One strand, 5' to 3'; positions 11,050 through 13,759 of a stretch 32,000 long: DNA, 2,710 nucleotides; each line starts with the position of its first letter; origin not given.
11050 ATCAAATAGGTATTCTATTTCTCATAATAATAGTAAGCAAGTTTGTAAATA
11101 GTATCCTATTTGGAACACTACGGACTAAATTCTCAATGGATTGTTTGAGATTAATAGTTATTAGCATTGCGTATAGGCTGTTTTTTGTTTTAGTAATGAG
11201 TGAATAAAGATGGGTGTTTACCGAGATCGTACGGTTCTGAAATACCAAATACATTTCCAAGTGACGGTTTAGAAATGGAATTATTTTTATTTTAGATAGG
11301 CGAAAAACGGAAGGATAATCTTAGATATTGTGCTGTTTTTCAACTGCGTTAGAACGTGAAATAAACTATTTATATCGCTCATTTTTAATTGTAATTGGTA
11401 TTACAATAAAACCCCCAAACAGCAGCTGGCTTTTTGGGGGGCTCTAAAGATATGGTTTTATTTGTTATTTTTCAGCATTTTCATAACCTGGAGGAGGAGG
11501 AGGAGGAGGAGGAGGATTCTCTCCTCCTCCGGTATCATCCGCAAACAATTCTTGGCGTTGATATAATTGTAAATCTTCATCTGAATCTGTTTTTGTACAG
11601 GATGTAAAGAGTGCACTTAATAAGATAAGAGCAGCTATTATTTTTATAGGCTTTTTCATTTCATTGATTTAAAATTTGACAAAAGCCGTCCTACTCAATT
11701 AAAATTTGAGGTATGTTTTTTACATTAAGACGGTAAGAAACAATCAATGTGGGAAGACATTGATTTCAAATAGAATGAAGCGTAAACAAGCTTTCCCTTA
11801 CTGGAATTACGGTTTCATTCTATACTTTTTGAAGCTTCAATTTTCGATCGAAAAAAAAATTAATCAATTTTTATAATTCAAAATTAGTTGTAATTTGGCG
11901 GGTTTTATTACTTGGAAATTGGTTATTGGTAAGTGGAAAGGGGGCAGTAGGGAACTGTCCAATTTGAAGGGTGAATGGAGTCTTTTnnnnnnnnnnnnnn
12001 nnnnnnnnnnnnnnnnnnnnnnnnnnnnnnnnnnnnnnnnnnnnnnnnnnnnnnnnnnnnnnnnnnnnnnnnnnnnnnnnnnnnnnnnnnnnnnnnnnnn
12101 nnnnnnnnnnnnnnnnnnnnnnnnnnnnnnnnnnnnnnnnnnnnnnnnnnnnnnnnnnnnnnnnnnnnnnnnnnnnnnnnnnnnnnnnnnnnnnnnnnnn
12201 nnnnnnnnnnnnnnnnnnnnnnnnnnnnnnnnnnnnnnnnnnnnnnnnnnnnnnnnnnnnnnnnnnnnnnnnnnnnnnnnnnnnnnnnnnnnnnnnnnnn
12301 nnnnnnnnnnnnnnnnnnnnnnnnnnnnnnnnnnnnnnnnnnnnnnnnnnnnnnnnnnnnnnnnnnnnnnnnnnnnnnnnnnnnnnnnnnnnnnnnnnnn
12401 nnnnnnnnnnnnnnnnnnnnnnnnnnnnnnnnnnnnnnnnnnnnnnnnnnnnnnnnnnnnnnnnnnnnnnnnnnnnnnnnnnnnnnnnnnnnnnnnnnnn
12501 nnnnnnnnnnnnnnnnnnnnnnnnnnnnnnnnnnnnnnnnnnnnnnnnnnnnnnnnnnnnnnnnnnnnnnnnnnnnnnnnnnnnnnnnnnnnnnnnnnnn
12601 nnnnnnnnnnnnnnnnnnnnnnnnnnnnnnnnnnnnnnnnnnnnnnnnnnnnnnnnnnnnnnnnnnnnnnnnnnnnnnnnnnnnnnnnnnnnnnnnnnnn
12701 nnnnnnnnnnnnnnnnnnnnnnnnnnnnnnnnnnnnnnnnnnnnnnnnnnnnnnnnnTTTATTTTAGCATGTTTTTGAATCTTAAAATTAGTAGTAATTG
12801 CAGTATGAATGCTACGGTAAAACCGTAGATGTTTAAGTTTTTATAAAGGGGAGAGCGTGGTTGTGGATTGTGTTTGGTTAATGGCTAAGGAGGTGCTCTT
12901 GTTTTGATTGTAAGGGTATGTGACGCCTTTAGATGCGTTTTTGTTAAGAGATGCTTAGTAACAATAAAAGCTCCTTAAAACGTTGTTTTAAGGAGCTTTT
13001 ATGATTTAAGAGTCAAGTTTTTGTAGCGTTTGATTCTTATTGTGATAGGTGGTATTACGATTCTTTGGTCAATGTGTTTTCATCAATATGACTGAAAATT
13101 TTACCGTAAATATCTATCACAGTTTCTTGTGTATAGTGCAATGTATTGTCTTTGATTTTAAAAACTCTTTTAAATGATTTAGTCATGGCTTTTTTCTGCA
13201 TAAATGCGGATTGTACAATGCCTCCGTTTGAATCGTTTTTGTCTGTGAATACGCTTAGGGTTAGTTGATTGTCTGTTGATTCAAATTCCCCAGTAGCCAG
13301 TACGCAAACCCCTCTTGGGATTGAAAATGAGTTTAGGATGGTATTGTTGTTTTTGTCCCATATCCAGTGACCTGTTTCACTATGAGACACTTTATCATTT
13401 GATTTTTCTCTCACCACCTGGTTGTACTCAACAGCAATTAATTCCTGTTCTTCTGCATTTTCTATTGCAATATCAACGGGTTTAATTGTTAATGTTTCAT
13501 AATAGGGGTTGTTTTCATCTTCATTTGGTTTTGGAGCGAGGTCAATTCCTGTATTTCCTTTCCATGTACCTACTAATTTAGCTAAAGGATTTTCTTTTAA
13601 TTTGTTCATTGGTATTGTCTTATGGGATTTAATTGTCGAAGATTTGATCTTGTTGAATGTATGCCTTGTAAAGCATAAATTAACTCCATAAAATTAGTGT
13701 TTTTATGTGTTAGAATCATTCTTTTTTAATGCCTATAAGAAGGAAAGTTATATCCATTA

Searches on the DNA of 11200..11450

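Call 74: search_rna_families(source=window, start=11200, end=11450, threshold=evalue, max_evalue=10)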
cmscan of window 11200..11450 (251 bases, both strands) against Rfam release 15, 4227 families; matches with E-value up to 10: 3.
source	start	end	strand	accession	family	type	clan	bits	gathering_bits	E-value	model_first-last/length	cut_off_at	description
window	11304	11386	-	RF00351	snoR20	Gene; snRNA; snoRNA; CD-box;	-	19.5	43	2.5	1-90/90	no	Small nucleolar RNA R20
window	11236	11296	+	RF03569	mir-7973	Gene; miRNA;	-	15.6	90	1.5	1-74/74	no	mir-7973 microRNA precursor family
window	11404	11450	-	RF02399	NsiR1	Gene; sRNA;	-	12.4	39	5.6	14-60/60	5'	Nitrogen stress-induced RNA 1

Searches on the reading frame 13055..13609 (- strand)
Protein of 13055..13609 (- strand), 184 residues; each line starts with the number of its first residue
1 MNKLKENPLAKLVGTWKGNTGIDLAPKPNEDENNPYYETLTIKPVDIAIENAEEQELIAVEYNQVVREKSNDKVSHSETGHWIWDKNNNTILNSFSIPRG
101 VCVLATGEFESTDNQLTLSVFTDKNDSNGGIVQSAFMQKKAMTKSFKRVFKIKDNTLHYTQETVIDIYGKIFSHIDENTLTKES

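Call 18: list_cluster_members(proteins=[window:13055-13609:-, window:28936-30288:-, window:27760-28701:+, window:8304-8966:-, window:7099-7854:+, window:18051-19940:-, window:19954-23043:-, window:3208-3939:+, window:30327-30845:-, window:23520-27632:+])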
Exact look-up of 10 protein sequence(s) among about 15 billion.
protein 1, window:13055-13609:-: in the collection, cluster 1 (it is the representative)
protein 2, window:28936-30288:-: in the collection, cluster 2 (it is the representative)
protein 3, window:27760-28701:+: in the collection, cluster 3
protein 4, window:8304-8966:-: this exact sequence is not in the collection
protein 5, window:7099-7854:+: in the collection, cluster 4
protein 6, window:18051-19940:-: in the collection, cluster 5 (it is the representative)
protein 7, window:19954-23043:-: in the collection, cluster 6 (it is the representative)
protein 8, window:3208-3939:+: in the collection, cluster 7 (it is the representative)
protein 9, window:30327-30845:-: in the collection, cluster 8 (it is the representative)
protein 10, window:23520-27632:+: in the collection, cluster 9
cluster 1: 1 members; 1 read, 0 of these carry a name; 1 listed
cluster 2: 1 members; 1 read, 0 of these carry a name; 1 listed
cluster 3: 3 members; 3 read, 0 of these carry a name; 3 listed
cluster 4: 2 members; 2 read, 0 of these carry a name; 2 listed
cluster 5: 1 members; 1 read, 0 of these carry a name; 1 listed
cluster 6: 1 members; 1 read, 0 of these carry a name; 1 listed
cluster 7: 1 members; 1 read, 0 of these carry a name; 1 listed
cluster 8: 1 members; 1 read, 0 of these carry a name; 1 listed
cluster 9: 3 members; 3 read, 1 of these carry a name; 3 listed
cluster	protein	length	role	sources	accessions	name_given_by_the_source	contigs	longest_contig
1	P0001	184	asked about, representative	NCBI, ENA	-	-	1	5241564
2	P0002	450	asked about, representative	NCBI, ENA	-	-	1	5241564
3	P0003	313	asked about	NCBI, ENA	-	-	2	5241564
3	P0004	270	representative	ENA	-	-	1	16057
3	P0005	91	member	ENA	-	-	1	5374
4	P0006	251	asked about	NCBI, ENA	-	-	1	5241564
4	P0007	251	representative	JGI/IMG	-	-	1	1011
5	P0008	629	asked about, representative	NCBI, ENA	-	-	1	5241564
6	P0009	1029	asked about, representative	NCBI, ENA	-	-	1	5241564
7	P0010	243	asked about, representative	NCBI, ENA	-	-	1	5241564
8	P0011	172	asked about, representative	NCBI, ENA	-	-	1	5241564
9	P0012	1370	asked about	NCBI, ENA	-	-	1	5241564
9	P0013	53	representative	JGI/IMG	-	hypothetical protein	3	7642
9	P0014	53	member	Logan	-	-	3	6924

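Call 19: find_encoding_contigs(protein=P0001, flank=10000, max_places=3)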
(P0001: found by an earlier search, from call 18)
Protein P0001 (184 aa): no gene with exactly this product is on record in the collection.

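Call 23: search_protein_families(library=pfam, proteins=[window:13055-13609:-])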
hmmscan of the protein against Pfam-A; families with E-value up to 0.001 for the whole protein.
window:13055-13609:- (184 aa): 1 family
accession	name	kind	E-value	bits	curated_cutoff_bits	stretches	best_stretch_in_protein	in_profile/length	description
PF08768.17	THAP4_heme-bd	-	4.2e-24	85.8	25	1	7-182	3-151/151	THAP4-like, heme-binding beta-barrel domain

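Call 26: find_encoding_contigs(protein=P0003, flank=10000, max_places=10)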
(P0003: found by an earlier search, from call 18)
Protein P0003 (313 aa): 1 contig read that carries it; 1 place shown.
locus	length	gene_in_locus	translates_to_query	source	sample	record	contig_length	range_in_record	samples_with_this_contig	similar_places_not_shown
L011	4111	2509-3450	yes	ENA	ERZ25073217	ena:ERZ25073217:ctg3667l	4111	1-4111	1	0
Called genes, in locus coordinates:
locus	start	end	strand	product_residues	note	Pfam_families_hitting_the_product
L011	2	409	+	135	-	?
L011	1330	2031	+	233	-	PF17642:TssD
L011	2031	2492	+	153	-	-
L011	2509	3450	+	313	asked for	PF12760:Zn_ribbon_IS1595 (weak), PF12762:DDE_Tnp_IS1595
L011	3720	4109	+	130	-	?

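Call 69: find_encoding_contigs(protein=P0004, flank=10000, max_places=5)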
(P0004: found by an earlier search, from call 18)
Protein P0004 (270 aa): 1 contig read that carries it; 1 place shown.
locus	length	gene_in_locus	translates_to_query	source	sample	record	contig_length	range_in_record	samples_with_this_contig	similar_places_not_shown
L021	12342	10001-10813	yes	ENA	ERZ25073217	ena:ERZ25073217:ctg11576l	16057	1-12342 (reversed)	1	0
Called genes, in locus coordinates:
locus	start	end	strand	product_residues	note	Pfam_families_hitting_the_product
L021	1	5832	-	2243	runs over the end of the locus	-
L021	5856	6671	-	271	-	PF13340:DUF4096, PF01609:DDE_Tnp_1 (weak), PF13359:DDE_Tnp_4, PF13586:DDE_Tnp_1_2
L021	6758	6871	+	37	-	-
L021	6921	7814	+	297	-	PF12760:Zn_ribbon_IS1595 (faint), PF12762:DDE_Tnp_IS1595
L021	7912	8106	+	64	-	-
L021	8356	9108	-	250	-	-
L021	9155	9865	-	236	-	-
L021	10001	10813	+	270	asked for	PF12760:Zn_ribbon_IS1595 (weak), PF12762:DDE_Tnp_IS1595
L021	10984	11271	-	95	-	PF12728:HTH_17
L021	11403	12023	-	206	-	-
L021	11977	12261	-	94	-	-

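Call 77: find_homologous_proteins(query=P0002, max_evalue=1e-100)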
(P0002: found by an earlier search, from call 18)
Query P0002 (450 aa): 7962 proteins with E <= 1e-100 among 8000 candidates; the best 120 are listed.
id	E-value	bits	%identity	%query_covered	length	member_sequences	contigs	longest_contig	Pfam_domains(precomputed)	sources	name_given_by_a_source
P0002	0.0e+0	1055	100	100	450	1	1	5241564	PF01408.29,PF21252.4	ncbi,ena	-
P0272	0.0e+0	1024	96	100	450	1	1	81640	PF01408.29,PF21252.4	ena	-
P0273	0.0e+0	1021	96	100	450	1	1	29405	PF01408.29,PF21252.4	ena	-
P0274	0.0e+0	1021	96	100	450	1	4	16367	PF01408.29,PF21252.4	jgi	-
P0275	0.0e+0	1011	95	100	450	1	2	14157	PF01408.29,PF21252.4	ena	-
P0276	3.9e-298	1006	95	100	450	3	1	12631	PF01408.29,PF21252.4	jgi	-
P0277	5.8e-291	983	92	100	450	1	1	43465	PF01408.29,PF21252.4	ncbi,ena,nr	ncbi:MAG: glycosyl hydrolase [Flavobacteriaceae bacterium]|nr:MAG: glycosyl hydrolase [Flavobacteria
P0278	8.9e-288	972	91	100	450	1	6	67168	PF01408.29,PF21252.4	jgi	-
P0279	2.2e-274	928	87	100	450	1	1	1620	PF01408.29,PF21252.4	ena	-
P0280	1.8e-272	922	85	100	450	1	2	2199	PF01408.29,PF21252.4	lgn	-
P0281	1.2e-271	919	86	100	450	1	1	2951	PF01408.29,PF21252.4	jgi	-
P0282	2.4e-271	918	84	100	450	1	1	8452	PF01408.29,PF21252.4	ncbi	-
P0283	1.2e-270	916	86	100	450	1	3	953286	PF01408.29,PF21252.4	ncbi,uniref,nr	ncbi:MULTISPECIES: Gfo/Idh/MocA family protein [Flavobacteriaceae]|uniref:Gfo/Idh/MocA family oxidor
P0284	3.1e-270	914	84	100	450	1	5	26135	PF01408.29,PF21252.4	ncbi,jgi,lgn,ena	jgi:predicted dehydrogenase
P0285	1.2e-269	912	84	100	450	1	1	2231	PF01408.29,PF21252.4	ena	-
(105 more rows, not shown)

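Call 78: find_encoding_contigs(protein=P0272, flank=10000, max_places=3)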
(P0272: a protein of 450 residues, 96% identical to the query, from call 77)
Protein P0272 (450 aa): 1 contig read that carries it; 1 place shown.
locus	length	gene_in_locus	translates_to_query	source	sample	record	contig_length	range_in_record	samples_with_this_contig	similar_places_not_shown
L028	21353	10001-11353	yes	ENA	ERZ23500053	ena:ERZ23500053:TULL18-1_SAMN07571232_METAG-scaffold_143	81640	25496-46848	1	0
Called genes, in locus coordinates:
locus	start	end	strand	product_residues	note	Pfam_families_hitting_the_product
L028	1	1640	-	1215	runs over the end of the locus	PF12730:ABC2_membrane_4 (weak), PF01433:Peptidase_M1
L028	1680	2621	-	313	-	PF13476:AAA_23 (faint), PF02463:SMC_N (faint), PF00005:ABC_tran, PF13304:AAA_21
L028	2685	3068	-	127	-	PF00072:Response_reg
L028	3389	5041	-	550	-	PF00474:SSF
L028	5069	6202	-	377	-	PF10509:GalKase_gal_bdg, PF00288:GHMP_kinases_N, PF08544:GHMP_kinases_C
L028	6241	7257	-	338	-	PF01087:GalP_UDP_transf, PF02744:GalP_UDP_tr_C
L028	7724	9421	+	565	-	PF00732:GMC_oxred_N, PF01266:DAO (faint), PF05199:GMC_oxred_C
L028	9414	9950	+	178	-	PF13618:Gluconate_2-dh3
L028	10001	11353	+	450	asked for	PF01408:GFO_IDH_MocA, PF21252:Glyco_hydro_109_C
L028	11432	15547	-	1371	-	PF07494:Reg_prop (faint), PF07495:Y_Y_Y, PF00512:HisKA (weak), PF02518:HATPase_c, PF00072:Response_reg, PF12833:HTH_18, PF00165:HTH_AraC (weak)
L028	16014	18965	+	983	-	PF13620:CarboxypepD_reg, PF13715:CarbopepD_reg_2, PF07715:Plug, PF00593:TonB_dep_Rec_b-barrel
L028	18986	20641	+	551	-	PF14322:SusD-like_3, PF07980:SusD_RagB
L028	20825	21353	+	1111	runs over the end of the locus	PF01839:FG-GAP (faint), PF13517:FG-GAP_3, PF07593:UnbV_ASPIC, PF13517:FG-GAP_3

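Call 84: find_encoding_contigs(protein=P0277, flank=10000, max_places=3)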
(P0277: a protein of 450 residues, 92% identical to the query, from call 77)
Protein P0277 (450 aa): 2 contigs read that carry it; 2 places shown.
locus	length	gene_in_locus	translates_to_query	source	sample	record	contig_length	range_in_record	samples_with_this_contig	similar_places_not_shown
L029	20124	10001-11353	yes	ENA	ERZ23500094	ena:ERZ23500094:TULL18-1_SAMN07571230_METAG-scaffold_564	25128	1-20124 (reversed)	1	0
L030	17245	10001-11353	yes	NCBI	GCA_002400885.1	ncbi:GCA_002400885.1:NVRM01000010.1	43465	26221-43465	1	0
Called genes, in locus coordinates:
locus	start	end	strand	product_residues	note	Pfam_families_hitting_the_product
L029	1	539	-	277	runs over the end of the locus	PF00005:ABC_tran, PF02463:SMC_N (faint), PF13304:AAA_21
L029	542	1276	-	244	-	PF02361:CbiQ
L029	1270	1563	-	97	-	PF02553:CbiN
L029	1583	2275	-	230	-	PF01891:CbiM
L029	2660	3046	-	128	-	PF00072:Response_reg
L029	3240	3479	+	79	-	-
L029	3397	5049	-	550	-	PF00474:SSF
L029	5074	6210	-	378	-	PF10509:GalKase_gal_bdg, PF00288:GHMP_kinases_N, PF08544:GHMP_kinases_C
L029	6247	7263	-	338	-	PF01087:GalP_UDP_transf, PF02744:GalP_UDP_tr_C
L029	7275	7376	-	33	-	-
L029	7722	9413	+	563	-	PF00732:GMC_oxred_N, PF01266:DAO (weak), PF05199:GMC_oxred_C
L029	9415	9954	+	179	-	PF13618:Gluconate_2-dh3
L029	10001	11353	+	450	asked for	PF01408:GFO_IDH_MocA, PF21252:Glyco_hydro_109_C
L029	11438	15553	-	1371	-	PF07494:Reg_prop (faint), PF07495:Y_Y_Y, PF00512:HisKA (weak), PF02518:HATPase_c, PF00072:Response_reg, PF12833:HTH_18, PF00165:HTH_AraC (weak)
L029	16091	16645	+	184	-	PF08768:THAP4_heme-bd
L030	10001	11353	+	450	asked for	PF01408:GFO_IDH_MocA, PF21252:Glyco_hydro_109_C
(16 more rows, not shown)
